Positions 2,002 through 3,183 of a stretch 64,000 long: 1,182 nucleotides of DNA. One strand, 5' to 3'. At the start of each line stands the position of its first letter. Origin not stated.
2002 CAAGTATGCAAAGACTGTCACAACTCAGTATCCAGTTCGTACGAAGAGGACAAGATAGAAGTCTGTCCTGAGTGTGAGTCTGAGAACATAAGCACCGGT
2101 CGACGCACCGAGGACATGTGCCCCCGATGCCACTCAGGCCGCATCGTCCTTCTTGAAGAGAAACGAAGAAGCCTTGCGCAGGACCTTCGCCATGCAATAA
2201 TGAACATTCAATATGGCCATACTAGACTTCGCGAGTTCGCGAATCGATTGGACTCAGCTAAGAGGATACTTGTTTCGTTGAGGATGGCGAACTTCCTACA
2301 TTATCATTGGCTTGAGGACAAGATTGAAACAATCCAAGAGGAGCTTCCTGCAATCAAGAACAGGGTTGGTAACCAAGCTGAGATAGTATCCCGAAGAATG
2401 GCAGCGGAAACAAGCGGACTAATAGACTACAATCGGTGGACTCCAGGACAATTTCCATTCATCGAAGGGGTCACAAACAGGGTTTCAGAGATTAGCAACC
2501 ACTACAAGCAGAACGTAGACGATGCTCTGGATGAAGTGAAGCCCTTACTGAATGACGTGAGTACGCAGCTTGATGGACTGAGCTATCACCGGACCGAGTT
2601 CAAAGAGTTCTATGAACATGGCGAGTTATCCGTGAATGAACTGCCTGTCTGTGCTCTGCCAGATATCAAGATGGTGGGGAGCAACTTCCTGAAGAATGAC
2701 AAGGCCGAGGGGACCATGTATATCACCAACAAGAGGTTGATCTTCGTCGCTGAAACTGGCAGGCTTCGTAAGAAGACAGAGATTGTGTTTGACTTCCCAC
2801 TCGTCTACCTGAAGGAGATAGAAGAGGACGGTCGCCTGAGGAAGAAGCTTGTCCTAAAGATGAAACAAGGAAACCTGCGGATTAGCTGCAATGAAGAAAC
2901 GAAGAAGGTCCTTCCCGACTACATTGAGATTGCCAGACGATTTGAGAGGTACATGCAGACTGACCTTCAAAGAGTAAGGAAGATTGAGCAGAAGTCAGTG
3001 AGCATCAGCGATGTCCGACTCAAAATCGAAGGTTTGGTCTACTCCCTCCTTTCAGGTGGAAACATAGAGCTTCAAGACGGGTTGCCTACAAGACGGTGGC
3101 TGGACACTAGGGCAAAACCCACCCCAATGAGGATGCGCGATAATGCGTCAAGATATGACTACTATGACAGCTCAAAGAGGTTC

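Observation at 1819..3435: Zinc-finger / coiled-coil / GLUE-like protein abutting ESCRT-III: a candidate missing upstream ESCRT module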

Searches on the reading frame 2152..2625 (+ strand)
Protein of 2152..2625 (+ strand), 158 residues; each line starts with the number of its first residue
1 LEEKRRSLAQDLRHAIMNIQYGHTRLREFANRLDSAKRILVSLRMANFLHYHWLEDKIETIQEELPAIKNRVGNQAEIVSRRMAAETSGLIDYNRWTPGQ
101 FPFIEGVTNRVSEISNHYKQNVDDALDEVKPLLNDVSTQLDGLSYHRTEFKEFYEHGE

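Call 64: search_solved_structures(query=A7, max_evalue=1)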
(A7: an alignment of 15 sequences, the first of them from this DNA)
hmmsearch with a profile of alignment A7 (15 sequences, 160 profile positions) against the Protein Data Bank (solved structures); distinct sequences matched with E-value up to 1: 141 (the best 60 are shown).
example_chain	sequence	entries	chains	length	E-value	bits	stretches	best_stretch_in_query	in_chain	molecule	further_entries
5yl9_A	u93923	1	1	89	0.0027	20.8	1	68-146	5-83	Spike glycoprotein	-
7mcd_A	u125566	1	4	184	0.0074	19.4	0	64-133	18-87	AI-designed TIM-barrel F15C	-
5zuv_A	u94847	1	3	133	0.013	18.6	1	68-146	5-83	Spike glycoprotein,Spike glycoprotein,inhibitor EK1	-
4tql_A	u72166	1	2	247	0.019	18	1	106-143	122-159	Three helix bundle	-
7zr2_A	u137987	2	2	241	0.02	18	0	101-148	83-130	Spike protein S2',Chimeric protein mimic of SARS-CoV-2 Spike HR1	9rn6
9cuy_c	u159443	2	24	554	0.022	17.8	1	82-145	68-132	Short tail fiber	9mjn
1mql_B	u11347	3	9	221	0.033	17.3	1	101-148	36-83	Hemagglutinin HA2 chain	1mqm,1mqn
5w42_B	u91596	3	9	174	0.043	16.9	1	101-148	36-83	Hemagglutinin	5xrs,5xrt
5t51_B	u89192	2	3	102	0.046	16.8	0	30-71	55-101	KLLA0E05809p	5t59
6v47_B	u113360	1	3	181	0.047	16.8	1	108-148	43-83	Hemagglutinin HA2 chain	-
8tj8_B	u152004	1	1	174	0.048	16.8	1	101-148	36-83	Hemagglutinin HA2 chain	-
8x7x_C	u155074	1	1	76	0.049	16.7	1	80-146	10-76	HR1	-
6bkn_B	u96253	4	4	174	0.05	16.7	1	101-148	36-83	Hemagglutinin | Hemagglutinin HA2 chain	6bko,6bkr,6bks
2ch7_A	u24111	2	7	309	0.057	16.5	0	6-152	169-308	METHYL-ACCEPTING CHEMOTAXIS PROTEIN | Methyl-accepting chemotaxis protein 2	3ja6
4uo0_B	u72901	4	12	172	0.061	16.4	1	101-148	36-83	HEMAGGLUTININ | H3 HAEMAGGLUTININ HA2 CHAIN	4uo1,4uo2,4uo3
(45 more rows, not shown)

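Call 65: search_protein_families(library=pfam, alignment_id=A7, max_evalue=1)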
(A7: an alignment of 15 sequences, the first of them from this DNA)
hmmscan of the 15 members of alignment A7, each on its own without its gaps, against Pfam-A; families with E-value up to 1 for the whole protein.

A. member 1, seq(158 aa): 2 families
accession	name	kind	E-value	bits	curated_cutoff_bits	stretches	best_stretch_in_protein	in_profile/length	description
PF04513.17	Baculo_PEP_C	-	0.015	15.8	38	0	107-143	32-68/140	Baculovirus polyhedron envelope protein, PEP, C terminus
PF09218.15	DUF1959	-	0.16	12.6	24.3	1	16-75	32-92/116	Domain of unknown function (DUF1959)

B. families by the number of members that match (of 15 scanned): 45 families (the first 25 are shown)
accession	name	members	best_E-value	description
PF04513.17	Baculo_PEP_C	3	0.015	Baculovirus polyhedron envelope protein, PEP, C terminus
PF06419.17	COG6_N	2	0.021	Conserved oligomeric complex COG6, N-terminal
PF10241.14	KxDL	2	0.034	Uncharacterized conserved protein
PF10046.14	BLOC1_2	2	0.35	Biogenesis of lysosome-related organelles complex-1 subunit 2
PF20289.3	MComp1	1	0.0025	ABC-three component (ABC-3C) system Middle Component 1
PF16516.10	CC2-LZ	1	0.0047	Leucine zipper of domain CC2 of NEMO, NF-kappa-B essential modulator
PF21918.1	cas_Cpf1_2nd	1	0.0098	CRISPR-associated endonuclease Cpf1 REC2 domain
PF25803.1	Spectrin_SYNE1_2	1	0.011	Nesprin-1, spectrin repeats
PF07798.16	CCDC90-like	1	0.012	Coiled-coil domain-containing protein 90-like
PF02346.21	Vac_Fusion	1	0.014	Chordopoxvirus multifunctional envelope protein A27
PF08946.15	Osmo_CC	1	0.016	Osmosensory transporter coiled coil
PF00435.27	Spectrin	1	0.02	Spectrin repeat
PF04799.18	Fzo_mitofusin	1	0.022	fzo-like conserved region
PF16746.10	BAR_3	1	0.022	BAR domain of APPL family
PF01484.22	Col_cuticle_N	1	0.038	Nematode cuticle collagen N-terminal domain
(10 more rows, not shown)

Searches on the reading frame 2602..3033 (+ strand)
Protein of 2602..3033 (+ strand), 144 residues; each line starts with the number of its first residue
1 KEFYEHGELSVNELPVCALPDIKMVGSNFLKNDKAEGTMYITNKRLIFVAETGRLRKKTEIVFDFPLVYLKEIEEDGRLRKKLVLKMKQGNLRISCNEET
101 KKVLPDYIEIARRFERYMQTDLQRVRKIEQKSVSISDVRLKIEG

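Call 56: predict_structure(alignment_id=A4)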
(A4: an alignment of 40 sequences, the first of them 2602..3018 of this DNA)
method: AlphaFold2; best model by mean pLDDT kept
length: 139 residues; sequences in the alignment: 40
mean_pLDDT: 86.6   pTM: 0.75
mean pLDDT of the five models: 86.6, 86.2, 85.6, 83.1, 82.8
residues with pLDDT >= 90: 85; 70-90: 38; 50-70: 15; < 50: 1
segments of 3 or more residues with pLDDT < 50: none
pLDDT, mean of each block of 10 residues (from residue 1): 80 92 93 90 95 86 95 88 94 94 94 82 69 59
secondary structure, 60 per line:
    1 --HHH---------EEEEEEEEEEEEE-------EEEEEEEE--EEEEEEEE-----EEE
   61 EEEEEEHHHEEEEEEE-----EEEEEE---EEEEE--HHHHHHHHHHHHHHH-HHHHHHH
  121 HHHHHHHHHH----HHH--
elements in order: E15-27 E35-42 E45-52 E58-66 E70-76 E82-87 E91-95 H98-112 H114-130

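Call 58: fold_search(model_id=the predicted structure, library=pdb)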
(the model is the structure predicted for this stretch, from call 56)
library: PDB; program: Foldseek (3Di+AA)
matches with E <= 10: 849; with E <= 0.001: 14
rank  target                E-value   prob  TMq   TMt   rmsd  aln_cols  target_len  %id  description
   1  2hth_B                7.8e-05  1.00  0.53  0.57   4.8       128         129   16  Structural basis for ubiquitin recognition by the human EAP45/ESCRT-II GLUE domain (released 2006-10-24)
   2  5gnh_B                8.7e-05  1.00  0.59  0.18   3.3       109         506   20  Myotubularin-related protein 2 (released 2017-07-26)
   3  5gnh_A                1.7e-04  1.00  0.59  0.18   3.3       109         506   20  Myotubularin-related protein 2 (released 2017-07-26)
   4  1zsq                  2.6e-04  1.00  0.59  0.18   3.5       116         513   20  Crystal Structure of MTMR2 in complex with phosphatidylinositol 3-phosphate (released 2006-01-31)
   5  8ujw                  2.8e-04  1.00  0.44  0.35   4.3        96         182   18  Crystal structure of the KETc7 antigen from Taenia solium (released 2023-11-01)
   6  1lw3                  3.1e-04  1.00  0.58  0.17   3.4       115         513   19  Crystal Structure of Myotubularin-related protein 2 complexed with phosphate (released 2003-10-07)
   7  1zvr                  4.9e-04  1.00  0.56  0.17   3.6       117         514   20  Crystal Structure of MTMR2 in complex with phosphatidylinositol 3,5-bisphosphate (released 2006-01-31)
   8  2cay_A                5.1e-04  1.00  0.53  0.56   4.2       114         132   14  Vps36 N-terminal PH domain (released 2006-04-07)
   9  2dx5_A                5.1e-04  1.00  0.50  0.67   4.7       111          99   20  The complex structure between the mouse EAP45-GLUE domain and ubiquitin (released 2006-10-10)
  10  5he2_A                6.4e-04  1.00  0.47  0.13   7.3       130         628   20  Bovine GRK2 in complex with Gbetagamma subunits and CCG224406 (released 2016-05-11)
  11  6xtb                  7.2e-04  1.00  0.56  0.35   3.4       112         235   13  Subunit BBS 5 of the human core BBSome complex (released 2020-02-19)
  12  2cay_B                7.6e-04  1.00  0.53  0.56   4.1       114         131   14  Vps36 N-terminal PH domain (released 2006-04-07)
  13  5ukl_A                8.0e-04  1.00  0.47  0.12  10.4       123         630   19  Human GRK2 in complex with Gbetagamma subunits and CCG222886 (14bd) (released 2017-04-05)
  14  5he0_A                1.0e-03  1.00  0.45  0.12   6.4       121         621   21  Bovine GRK2 in complex with Gbetagamma subunits and CCG215022 (released 2016-05-11)
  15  5nlv                  1.4e-03  1.00  0.52  0.22   5.4       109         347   12  Brag2 Sec7-PH (390-763) (released 2017-09-27)
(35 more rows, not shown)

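Call 84: search_protein_families(library=pfam, alignment_id=A8, max_evalue=1)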
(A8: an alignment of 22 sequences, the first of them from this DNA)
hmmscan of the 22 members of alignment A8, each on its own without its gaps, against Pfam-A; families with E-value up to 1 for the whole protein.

A. member 1, seq(144 aa): 6 families
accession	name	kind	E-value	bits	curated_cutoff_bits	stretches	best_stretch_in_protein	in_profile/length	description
PF02893.26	GRAM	-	7.4e-05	23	23.6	1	30-82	24-76/112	GRAM domain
PF14470.12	bPH_3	-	0.0016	19.3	23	1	32-97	18-81/95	Bacterial PH domain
PF11605.14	Vps36_ESCRT-II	-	0.004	17.7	24.1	1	7-69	8-70/92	Vacuolar protein sorting protein 36 Vps36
PF21098.3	PH-GRAM_MTMR6-like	-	0.0056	17.2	23.5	1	28-61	10-41/92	MTMR6-9, GRAM domain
PF04714.18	BCL_N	-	0.017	15.4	25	1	121-142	22-43/49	BCL7, N-terminal conserver region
PF11328.14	DUF3130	-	0.15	12.8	25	1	84-130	26-75/89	Protein of unknown function (DUF3130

B. families by the number of members that match (of 22 scanned): 21 families
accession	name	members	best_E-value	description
PF14470.12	bPH_3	17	1.4e-08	Bacterial PH domain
PF11605.14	Vps36_ESCRT-II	11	0.0013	Vacuolar protein sorting protein 36 Vps36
PF02893.26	GRAM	10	3.9e-06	GRAM domain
PF25037.1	VPS13_C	3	0.0019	Intermembrane lipid transfer protein VPS13, C-terminal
PF08000.17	bPH_1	3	0.0095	Bacterial PH domain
PF23428.2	DUF7115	2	0.00058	Domain of unknown function (DUF7115)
PF03703.20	bPH_2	2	0.0053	Bacterial PH domain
PF21098.3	PH-GRAM_MTMR6-like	2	0.0056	MTMR6-9, GRAM domain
PF08567.17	PH_TFIIH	2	0.056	TFIIH p62 subunit, N-terminal domain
PF19050.5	PhoD_2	1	0.0074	PhoD related phosphatase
PF08512.18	Rttp106-like_middle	1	0.016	Histone chaperone Rttp106-like, middle domain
PF04714.18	BCL_N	1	0.017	BCL7, N-terminal conserver region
PF14109.11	GldH_lipo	1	0.019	GldH lipoprotein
PF23142.2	PH_PLEKHM2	1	0.021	PLEKHM2 PH domain-like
PF09116.15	gp45-slide_C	1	0.03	gp45 sliding clamp, C terminal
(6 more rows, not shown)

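Call 85: search_solved_structures(query=A8, max_evalue=5, show_alignments=2)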
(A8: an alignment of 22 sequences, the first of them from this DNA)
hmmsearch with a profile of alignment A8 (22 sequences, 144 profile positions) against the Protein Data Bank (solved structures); distinct sequences matched with E-value up to 5: 4.
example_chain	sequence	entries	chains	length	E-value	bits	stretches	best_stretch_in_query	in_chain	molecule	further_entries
2cay_A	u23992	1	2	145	0.033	17.2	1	9-74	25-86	VACUOLAR PROTEIN SORTING PROTEIN 36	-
3dcx_A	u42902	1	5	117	0.11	15.5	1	38-76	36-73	Protein of Unknown Function (DUF1696) with Pleckstrin-homology Domains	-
3hsa_A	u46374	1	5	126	0.52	13.3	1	23-71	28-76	pleckstrin homology domain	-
8ujw_A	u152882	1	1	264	1.4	11.9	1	23-51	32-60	GRAM domain-containing protein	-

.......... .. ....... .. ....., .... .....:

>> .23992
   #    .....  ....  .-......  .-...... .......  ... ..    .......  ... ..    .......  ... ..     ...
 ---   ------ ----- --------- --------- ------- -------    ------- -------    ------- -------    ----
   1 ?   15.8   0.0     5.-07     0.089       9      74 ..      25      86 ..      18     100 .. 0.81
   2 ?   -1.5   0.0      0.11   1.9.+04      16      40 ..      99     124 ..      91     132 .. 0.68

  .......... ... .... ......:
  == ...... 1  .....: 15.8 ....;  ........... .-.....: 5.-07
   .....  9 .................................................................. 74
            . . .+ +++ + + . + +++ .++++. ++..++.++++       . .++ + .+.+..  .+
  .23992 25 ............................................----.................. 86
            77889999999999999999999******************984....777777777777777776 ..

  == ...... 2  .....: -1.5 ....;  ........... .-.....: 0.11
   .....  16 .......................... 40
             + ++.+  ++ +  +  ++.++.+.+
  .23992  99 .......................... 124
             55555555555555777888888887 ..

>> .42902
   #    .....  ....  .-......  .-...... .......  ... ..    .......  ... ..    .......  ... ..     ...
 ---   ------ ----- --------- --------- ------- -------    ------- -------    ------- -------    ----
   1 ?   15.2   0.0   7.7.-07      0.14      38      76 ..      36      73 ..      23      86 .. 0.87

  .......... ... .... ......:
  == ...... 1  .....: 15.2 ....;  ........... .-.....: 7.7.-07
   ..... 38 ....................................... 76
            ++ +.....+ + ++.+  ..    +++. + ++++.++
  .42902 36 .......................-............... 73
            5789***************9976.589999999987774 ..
